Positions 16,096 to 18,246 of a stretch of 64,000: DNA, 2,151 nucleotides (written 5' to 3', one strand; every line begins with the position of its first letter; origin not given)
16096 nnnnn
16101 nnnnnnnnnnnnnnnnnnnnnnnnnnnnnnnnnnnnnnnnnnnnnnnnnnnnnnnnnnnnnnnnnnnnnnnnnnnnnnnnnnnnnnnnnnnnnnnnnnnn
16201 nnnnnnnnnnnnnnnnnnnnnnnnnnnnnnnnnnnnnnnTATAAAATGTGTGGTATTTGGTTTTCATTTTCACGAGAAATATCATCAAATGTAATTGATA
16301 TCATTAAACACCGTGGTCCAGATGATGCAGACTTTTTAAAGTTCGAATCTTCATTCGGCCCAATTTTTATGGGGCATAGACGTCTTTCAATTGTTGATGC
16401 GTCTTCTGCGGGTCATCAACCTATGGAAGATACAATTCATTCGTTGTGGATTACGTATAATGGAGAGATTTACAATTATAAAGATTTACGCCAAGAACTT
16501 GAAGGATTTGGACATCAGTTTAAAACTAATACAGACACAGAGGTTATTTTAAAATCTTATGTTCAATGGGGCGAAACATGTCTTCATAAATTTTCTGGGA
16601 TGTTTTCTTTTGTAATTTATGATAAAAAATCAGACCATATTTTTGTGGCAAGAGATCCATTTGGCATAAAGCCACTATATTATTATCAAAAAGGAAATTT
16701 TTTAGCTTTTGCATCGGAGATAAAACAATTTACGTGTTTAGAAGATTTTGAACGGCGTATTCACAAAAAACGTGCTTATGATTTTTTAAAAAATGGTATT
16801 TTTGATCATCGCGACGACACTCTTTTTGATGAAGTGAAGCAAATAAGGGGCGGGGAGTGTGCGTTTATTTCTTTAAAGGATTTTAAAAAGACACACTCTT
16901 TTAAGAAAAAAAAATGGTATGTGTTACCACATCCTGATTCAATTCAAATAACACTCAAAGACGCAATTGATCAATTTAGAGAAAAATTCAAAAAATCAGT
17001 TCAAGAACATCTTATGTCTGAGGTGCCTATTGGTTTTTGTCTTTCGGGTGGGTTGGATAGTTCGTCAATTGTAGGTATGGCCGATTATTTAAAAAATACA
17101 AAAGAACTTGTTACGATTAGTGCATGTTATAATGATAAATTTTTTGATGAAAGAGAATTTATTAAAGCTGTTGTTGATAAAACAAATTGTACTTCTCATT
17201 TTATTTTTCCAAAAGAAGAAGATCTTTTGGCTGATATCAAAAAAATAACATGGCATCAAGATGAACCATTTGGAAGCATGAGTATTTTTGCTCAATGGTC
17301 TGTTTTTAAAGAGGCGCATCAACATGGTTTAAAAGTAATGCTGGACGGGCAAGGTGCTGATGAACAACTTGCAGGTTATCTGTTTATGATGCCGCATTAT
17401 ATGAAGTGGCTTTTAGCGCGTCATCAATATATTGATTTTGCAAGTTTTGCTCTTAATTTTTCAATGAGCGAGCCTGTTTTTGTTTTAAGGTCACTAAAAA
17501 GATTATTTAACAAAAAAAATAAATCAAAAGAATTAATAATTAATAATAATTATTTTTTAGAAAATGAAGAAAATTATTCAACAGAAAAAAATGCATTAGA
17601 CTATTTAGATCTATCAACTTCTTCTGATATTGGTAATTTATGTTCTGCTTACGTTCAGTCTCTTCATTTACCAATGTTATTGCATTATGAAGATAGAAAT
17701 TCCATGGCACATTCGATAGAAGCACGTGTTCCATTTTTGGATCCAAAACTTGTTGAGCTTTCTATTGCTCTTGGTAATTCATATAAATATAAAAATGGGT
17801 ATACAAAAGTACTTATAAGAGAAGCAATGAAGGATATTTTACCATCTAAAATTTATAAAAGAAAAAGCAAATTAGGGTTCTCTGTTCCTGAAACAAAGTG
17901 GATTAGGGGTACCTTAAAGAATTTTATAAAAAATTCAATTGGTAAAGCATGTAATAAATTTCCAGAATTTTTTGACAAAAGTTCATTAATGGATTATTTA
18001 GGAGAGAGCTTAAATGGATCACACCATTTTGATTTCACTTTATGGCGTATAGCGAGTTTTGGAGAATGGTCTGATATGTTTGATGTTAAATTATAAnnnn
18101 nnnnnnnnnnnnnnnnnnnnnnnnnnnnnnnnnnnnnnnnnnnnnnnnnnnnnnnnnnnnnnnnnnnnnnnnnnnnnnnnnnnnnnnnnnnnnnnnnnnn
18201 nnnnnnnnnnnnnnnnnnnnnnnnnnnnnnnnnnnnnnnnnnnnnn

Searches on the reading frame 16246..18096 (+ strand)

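Call 44: search_protein_families(library=pfam, proteins=[window:16246-18096:+], max_evalue=0.001)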
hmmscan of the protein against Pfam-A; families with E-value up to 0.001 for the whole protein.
window:16246-18096:+ (616 aa): 4 families
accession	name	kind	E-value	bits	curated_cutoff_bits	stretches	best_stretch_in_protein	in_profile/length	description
PF00733.27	Asn_synthase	-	3.7e-74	251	21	1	244-608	2-352/354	Asparagine synthase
PF13537.11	GATase_7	-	5.8e-46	155.9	25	1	44-162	1-121/123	Glutamine amidotransferase domain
PF13522.11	GATase_6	-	3.2e-42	144.1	27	1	39-158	11-130/130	Glutamine amidotransferase domain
PF12481.13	DUF3700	-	8.5e-05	22.6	27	1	110-147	123-160/228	Aluminium induced protein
